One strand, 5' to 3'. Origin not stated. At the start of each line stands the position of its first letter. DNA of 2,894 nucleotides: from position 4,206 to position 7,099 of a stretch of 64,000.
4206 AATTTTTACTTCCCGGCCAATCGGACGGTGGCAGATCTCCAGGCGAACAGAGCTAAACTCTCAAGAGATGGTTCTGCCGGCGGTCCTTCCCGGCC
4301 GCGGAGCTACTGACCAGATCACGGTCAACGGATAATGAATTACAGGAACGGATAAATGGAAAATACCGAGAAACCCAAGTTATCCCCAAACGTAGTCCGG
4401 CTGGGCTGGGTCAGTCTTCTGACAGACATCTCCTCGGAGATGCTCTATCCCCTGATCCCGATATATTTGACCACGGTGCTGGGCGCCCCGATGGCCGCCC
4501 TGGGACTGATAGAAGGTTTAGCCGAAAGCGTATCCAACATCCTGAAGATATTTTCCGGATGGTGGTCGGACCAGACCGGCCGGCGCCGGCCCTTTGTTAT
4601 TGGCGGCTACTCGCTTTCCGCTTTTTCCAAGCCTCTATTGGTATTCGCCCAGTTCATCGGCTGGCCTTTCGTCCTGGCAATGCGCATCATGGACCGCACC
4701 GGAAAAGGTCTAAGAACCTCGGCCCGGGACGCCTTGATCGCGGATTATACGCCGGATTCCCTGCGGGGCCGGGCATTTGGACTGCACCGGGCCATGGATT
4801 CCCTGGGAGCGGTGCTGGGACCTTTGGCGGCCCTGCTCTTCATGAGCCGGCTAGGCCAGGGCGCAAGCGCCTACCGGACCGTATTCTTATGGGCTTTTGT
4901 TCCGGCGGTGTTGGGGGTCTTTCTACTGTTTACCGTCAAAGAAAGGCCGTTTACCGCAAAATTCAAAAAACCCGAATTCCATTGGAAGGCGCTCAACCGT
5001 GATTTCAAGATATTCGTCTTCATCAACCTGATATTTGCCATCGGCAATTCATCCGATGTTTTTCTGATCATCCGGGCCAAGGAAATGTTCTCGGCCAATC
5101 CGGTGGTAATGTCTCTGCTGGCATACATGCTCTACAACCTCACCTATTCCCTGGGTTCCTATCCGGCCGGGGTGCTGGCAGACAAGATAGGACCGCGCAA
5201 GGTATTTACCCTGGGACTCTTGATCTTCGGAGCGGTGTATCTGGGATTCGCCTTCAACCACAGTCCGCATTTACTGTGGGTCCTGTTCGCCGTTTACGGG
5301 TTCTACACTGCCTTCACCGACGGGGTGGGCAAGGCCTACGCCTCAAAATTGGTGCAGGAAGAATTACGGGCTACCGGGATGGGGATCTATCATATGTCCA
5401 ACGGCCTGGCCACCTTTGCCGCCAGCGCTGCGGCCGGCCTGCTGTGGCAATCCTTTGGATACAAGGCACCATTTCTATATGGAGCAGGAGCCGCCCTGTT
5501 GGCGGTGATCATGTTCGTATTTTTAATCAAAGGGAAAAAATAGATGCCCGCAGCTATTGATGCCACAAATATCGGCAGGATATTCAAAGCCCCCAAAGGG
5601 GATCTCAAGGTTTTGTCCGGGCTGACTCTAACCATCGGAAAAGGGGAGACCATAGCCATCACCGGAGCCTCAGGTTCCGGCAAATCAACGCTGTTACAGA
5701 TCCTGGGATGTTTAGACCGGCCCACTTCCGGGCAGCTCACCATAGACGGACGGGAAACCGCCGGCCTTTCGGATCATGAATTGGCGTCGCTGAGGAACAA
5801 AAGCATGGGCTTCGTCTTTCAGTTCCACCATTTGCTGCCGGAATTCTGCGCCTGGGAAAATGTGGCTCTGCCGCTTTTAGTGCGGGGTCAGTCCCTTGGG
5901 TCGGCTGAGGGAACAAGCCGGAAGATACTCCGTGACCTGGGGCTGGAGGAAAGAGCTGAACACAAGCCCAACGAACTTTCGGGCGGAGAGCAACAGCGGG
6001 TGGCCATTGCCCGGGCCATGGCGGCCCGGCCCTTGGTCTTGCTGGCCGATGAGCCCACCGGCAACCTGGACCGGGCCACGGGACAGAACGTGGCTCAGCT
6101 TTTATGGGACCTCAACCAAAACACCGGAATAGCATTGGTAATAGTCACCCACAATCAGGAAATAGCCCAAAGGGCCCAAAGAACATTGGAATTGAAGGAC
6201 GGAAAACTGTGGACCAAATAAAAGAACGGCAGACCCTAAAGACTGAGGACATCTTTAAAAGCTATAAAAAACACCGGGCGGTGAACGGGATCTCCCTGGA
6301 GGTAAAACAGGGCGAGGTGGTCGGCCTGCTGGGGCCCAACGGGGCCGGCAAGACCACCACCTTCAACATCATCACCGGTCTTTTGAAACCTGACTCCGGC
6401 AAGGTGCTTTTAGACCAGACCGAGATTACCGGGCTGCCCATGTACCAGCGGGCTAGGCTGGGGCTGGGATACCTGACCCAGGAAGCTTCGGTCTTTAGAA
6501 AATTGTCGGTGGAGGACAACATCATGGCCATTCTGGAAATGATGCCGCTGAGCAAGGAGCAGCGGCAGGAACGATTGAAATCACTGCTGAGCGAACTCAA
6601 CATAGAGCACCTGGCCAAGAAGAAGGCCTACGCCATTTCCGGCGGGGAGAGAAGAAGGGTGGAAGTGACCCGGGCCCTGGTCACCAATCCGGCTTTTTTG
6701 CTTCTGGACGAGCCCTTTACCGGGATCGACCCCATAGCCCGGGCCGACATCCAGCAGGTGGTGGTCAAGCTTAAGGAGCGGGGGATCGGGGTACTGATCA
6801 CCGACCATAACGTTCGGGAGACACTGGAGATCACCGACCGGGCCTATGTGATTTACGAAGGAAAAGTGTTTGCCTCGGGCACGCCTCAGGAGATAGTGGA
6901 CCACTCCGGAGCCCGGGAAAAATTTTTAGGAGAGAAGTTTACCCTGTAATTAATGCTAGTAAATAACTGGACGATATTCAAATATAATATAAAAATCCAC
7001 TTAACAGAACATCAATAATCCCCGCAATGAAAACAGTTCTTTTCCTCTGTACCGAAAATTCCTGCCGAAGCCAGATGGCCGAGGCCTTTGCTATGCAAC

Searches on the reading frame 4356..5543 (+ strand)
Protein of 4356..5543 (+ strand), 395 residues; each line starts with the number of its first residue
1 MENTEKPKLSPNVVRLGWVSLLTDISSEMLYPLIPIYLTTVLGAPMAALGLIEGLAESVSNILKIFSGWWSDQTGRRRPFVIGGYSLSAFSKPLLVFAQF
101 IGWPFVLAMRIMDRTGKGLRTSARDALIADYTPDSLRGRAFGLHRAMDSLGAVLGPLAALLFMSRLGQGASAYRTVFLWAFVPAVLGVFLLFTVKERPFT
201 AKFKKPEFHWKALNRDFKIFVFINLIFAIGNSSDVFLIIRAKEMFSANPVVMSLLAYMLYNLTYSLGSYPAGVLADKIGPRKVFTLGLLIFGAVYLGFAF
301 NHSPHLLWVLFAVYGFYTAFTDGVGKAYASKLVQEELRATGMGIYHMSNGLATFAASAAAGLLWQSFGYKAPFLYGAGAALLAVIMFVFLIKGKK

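Call 34: search_protein_families(library=pfam, proteins=[window:4356-5543:+])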
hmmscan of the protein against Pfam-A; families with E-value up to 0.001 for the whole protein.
window:4356-5543:+ (395 aa): 4 families
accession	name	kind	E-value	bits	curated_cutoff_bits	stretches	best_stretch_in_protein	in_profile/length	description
PF07690.21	MFS_1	-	1.4e-51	175.9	33.4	2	19-232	4-219/347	Major Facilitator Superfamily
PF00083.30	Sugar_tr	-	1.5e-12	47.6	22.3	1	64-198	63-195/452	Sugar (and other) transporter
PF13347.12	MFS_2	-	1.6e-06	27.4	27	1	31-362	17-372/427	MFS/sugar transport protein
PF01306.25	LacY_symp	-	0.0003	20.1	24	0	29-395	25-404/413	LacY proton/sugar symporter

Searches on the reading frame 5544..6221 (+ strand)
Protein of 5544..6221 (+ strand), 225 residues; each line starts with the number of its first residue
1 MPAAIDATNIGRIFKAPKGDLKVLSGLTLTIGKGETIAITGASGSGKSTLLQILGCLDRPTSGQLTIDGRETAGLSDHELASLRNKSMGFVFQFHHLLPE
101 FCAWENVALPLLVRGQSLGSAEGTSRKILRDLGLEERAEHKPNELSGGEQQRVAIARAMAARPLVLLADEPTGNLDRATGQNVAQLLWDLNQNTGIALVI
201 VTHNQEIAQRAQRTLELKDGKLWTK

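Call 34: search_protein_families(library=pfam, proteins=[window:5544-6221:+])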
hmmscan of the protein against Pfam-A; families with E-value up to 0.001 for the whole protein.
window:5544-6221:+ (225 aa): 5 families
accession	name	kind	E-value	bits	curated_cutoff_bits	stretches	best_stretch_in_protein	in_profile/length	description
PF00005.33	ABC_tran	-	5.9e-33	114.8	25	1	24-172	1-136/137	ABC transporter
PF02463.25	SMC_N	-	3.3e-07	30.4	40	1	139-217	131-211/220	RecF/RecN/SMC N terminal domain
PF13304.12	AAA_21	-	6.5e-07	30.1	27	1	38-80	3-49/304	AAA domain, putative AbiEii toxin, Type IV TA system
PF13401.12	AAA_22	-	9.9e-05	23.1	27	1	37-207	8-126/130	AAA domain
PF13555.12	AAA_29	-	0.00028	21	27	1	28-51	16-39/61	P-loop containing region of AAA domain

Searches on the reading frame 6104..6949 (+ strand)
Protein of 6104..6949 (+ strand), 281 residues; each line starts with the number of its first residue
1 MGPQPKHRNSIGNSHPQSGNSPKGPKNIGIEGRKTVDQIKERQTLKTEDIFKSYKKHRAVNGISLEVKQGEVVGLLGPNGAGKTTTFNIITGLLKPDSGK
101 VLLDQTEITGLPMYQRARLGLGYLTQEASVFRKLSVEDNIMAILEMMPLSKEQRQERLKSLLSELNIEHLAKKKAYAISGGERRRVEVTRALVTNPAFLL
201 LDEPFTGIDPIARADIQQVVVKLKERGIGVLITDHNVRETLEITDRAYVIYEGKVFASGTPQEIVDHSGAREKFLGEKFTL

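Call 34: search_protein_families(library=pfam, proteins=[window:6104-6949:+])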
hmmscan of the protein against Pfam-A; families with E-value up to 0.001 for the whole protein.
window:6104-6949:+ (281 aa): 2 families
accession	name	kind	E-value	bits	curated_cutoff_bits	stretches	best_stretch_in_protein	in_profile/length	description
PF00005.33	ABC_tran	-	2.9e-37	128.7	25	1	61-205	2-136/137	ABC transporter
PF13304.12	AAA_21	-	8.8e-07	29.7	27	0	73-94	2-23/304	AAA domain, putative AbiEii toxin, Type IV TA system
